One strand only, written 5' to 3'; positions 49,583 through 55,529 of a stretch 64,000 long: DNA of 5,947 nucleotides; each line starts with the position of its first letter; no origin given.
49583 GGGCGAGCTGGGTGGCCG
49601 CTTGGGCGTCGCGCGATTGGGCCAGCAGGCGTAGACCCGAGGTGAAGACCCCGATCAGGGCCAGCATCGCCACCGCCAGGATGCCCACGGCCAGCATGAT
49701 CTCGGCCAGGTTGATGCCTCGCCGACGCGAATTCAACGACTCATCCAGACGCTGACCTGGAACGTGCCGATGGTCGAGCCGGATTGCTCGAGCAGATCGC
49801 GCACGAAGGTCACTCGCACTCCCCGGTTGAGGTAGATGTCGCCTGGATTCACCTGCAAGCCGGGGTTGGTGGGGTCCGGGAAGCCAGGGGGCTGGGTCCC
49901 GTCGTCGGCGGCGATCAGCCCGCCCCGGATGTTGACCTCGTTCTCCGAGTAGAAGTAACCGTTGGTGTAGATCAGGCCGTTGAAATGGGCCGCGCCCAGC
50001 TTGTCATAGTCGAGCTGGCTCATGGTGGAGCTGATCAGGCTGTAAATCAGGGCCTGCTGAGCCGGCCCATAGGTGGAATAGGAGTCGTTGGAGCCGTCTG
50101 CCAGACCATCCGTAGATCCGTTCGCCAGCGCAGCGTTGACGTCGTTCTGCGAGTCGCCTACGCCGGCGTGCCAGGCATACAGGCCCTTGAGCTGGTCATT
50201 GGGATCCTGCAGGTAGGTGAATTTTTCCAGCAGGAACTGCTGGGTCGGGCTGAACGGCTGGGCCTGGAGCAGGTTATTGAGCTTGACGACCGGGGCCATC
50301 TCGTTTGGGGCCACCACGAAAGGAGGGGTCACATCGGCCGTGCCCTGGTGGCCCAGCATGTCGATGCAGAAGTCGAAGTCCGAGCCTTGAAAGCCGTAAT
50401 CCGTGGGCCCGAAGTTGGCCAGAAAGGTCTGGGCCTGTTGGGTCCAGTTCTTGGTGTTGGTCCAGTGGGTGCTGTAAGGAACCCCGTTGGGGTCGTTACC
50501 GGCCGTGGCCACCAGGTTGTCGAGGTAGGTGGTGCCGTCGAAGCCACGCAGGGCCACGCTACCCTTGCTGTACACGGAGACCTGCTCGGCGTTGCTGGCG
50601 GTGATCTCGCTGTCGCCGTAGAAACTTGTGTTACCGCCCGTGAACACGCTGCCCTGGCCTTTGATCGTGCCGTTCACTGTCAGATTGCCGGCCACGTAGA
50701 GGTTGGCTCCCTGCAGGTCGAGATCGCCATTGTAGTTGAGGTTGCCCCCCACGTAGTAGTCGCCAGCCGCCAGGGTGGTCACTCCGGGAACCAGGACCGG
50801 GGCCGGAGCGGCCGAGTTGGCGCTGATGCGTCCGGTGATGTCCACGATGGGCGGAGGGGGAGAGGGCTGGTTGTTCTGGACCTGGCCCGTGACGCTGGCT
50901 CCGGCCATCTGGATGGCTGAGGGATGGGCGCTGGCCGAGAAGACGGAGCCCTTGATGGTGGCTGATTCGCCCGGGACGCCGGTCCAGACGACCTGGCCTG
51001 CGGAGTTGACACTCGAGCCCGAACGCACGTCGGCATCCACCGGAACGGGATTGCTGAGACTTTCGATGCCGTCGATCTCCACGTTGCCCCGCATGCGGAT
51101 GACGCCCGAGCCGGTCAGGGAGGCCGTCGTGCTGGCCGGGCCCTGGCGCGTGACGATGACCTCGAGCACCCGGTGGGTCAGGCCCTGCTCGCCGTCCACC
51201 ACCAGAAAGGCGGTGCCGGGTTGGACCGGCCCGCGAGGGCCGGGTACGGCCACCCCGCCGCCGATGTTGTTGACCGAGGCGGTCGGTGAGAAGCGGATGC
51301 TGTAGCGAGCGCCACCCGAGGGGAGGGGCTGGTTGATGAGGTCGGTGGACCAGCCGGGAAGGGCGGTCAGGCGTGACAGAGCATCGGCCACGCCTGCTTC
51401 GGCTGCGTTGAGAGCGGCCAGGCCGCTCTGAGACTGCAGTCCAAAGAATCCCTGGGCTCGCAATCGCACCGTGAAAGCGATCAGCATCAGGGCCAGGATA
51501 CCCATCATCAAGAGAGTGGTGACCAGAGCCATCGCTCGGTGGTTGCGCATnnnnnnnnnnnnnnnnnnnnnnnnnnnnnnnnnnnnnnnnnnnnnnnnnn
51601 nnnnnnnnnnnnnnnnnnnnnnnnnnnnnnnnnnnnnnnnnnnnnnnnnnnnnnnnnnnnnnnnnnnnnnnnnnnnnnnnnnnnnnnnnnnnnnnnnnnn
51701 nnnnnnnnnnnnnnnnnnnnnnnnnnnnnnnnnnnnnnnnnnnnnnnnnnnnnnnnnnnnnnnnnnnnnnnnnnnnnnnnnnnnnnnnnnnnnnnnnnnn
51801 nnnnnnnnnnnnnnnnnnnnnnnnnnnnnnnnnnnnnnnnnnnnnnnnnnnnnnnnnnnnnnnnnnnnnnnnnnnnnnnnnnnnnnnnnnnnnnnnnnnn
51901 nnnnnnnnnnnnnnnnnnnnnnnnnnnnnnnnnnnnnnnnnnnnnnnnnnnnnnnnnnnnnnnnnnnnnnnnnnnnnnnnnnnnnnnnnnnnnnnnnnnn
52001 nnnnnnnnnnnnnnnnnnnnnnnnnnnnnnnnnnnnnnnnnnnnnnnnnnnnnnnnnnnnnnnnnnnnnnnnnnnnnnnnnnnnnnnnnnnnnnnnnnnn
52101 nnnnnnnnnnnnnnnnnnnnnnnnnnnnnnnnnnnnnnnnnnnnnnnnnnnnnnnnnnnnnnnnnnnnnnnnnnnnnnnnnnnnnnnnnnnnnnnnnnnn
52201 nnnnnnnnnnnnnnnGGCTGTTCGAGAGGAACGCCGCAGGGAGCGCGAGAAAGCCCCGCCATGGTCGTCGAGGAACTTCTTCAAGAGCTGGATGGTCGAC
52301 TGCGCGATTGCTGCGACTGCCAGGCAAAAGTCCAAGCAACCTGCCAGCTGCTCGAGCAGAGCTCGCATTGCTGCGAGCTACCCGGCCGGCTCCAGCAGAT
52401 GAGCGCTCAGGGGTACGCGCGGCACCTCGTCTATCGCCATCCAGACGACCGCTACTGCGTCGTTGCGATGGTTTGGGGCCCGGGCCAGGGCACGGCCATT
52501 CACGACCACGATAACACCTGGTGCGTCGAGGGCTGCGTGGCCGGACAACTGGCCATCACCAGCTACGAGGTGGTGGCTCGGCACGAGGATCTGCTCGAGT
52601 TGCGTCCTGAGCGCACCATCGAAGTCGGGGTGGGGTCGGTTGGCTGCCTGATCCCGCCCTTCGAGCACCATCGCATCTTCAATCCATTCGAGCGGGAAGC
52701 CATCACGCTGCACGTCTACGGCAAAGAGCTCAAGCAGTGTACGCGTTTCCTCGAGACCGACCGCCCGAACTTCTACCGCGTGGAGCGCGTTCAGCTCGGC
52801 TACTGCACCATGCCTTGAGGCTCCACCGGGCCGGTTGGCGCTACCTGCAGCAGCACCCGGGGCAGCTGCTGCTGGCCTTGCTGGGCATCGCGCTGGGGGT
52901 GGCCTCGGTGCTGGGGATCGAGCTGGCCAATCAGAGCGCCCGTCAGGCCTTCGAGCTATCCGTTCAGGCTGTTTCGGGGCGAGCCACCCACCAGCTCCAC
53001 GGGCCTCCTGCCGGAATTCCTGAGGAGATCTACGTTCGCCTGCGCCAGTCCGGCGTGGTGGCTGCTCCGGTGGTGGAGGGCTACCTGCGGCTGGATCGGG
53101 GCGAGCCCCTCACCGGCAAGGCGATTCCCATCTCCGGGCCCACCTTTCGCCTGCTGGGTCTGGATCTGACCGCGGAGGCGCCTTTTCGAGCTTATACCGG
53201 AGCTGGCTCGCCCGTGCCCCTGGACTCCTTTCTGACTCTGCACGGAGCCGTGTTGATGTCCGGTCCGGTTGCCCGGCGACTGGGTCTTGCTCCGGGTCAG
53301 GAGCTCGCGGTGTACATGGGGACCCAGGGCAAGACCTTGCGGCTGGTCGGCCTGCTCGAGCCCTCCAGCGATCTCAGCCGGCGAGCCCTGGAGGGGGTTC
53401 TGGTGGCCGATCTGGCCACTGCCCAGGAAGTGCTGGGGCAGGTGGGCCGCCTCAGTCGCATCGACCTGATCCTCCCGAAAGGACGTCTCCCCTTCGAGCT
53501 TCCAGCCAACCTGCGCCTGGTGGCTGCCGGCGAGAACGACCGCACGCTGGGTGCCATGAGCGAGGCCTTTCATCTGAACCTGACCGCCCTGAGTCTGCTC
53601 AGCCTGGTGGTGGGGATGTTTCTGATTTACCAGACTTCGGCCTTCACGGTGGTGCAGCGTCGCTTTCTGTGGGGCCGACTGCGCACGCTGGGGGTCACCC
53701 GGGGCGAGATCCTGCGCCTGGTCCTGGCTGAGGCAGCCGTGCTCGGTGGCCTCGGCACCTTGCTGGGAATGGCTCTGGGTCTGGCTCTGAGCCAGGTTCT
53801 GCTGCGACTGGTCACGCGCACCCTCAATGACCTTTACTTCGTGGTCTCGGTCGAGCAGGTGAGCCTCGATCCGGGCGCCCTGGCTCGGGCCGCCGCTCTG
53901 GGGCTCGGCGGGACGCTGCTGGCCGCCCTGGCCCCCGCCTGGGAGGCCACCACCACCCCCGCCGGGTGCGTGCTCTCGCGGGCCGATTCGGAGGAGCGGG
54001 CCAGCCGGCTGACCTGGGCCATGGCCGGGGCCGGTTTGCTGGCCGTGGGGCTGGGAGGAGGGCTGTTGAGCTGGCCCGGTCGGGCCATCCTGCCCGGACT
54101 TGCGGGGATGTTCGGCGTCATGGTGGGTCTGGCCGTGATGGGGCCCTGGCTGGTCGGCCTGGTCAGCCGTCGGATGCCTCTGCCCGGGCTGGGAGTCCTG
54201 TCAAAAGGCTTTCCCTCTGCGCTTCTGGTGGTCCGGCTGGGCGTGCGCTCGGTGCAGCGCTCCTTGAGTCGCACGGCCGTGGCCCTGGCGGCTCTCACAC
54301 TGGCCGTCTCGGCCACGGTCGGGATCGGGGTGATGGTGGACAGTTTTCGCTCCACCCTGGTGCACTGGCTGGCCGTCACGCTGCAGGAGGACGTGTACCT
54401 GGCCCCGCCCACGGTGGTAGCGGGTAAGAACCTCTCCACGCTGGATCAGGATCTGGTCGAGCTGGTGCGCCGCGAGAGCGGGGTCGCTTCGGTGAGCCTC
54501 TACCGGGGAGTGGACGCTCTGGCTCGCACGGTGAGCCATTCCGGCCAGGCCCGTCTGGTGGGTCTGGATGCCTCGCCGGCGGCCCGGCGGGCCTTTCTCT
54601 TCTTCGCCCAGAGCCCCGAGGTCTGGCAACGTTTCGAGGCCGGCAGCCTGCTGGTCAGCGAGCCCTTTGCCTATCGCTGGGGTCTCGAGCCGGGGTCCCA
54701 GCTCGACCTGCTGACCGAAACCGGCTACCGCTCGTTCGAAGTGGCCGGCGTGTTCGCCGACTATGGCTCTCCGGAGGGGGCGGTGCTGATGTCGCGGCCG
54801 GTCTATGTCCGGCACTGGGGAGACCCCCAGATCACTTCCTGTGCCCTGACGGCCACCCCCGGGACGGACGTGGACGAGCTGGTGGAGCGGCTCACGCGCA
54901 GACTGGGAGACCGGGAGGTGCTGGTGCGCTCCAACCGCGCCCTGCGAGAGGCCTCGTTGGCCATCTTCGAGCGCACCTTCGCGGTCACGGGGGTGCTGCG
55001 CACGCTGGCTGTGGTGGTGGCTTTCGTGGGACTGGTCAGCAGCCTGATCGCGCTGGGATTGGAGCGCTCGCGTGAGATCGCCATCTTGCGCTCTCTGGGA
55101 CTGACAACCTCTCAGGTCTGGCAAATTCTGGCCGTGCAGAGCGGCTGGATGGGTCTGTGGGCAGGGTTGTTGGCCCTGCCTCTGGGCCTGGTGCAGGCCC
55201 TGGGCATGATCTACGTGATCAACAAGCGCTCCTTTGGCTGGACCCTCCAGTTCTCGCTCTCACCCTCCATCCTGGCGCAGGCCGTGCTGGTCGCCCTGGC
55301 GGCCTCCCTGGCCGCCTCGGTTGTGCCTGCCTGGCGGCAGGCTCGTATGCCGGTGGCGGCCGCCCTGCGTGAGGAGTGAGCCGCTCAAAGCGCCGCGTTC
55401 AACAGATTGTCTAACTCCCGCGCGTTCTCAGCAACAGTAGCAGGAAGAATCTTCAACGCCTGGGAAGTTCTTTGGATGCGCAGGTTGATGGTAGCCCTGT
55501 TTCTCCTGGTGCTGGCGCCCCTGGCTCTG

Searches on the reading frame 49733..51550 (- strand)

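Call 49: search_protein_families(library=pfam, proteins=[window:49733-51550:-], max_evalue=0.00001)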
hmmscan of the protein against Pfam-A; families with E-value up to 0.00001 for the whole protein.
window:49733-51550:- (605 aa): 1 family
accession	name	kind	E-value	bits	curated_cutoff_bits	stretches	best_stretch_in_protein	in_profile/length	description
PF23981.1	DUF7305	-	6e-06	26.7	27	1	228-335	15-132/185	Domain of unknown function (DUF7305)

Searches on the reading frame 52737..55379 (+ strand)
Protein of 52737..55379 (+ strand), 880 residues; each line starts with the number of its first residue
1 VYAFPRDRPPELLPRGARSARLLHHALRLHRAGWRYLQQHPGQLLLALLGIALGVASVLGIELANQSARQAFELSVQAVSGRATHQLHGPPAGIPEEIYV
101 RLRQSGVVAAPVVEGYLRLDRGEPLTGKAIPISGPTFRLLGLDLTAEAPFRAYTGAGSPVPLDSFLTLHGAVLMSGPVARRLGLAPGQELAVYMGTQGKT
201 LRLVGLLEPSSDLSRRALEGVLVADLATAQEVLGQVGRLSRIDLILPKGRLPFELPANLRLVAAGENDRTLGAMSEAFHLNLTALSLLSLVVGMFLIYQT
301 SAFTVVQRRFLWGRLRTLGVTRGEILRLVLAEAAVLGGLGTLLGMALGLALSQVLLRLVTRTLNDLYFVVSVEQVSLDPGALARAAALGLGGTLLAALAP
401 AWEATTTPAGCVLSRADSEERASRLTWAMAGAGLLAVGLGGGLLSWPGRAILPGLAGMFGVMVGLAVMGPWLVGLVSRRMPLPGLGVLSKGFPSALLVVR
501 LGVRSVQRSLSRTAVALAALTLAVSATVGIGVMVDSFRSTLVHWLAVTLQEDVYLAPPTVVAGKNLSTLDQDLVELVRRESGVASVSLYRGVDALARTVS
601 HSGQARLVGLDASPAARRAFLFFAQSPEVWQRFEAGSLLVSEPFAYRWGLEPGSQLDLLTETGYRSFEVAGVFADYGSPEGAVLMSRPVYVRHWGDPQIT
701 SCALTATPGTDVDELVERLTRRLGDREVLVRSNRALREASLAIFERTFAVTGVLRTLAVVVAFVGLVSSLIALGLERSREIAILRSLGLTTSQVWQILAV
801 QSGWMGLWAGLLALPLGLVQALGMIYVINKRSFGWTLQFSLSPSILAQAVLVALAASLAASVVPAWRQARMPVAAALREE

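Call 49: search_protein_families(library=pfam, proteins=[window:52737-55379:+], max_evalue=0.00001)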
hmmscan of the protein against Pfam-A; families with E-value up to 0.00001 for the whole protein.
window:52737-55379:+ (880 aa): 2 families
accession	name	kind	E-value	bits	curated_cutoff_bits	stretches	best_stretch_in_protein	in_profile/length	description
PF02687.27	FtsX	-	6.4e-23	81.5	25.5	2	756-872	5-119/120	FtsX-like permease C-terminal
PF12704.14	MacB_PCD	-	5.6e-19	69.7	27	2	513-721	1-206/207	MacB-like periplasmic core domain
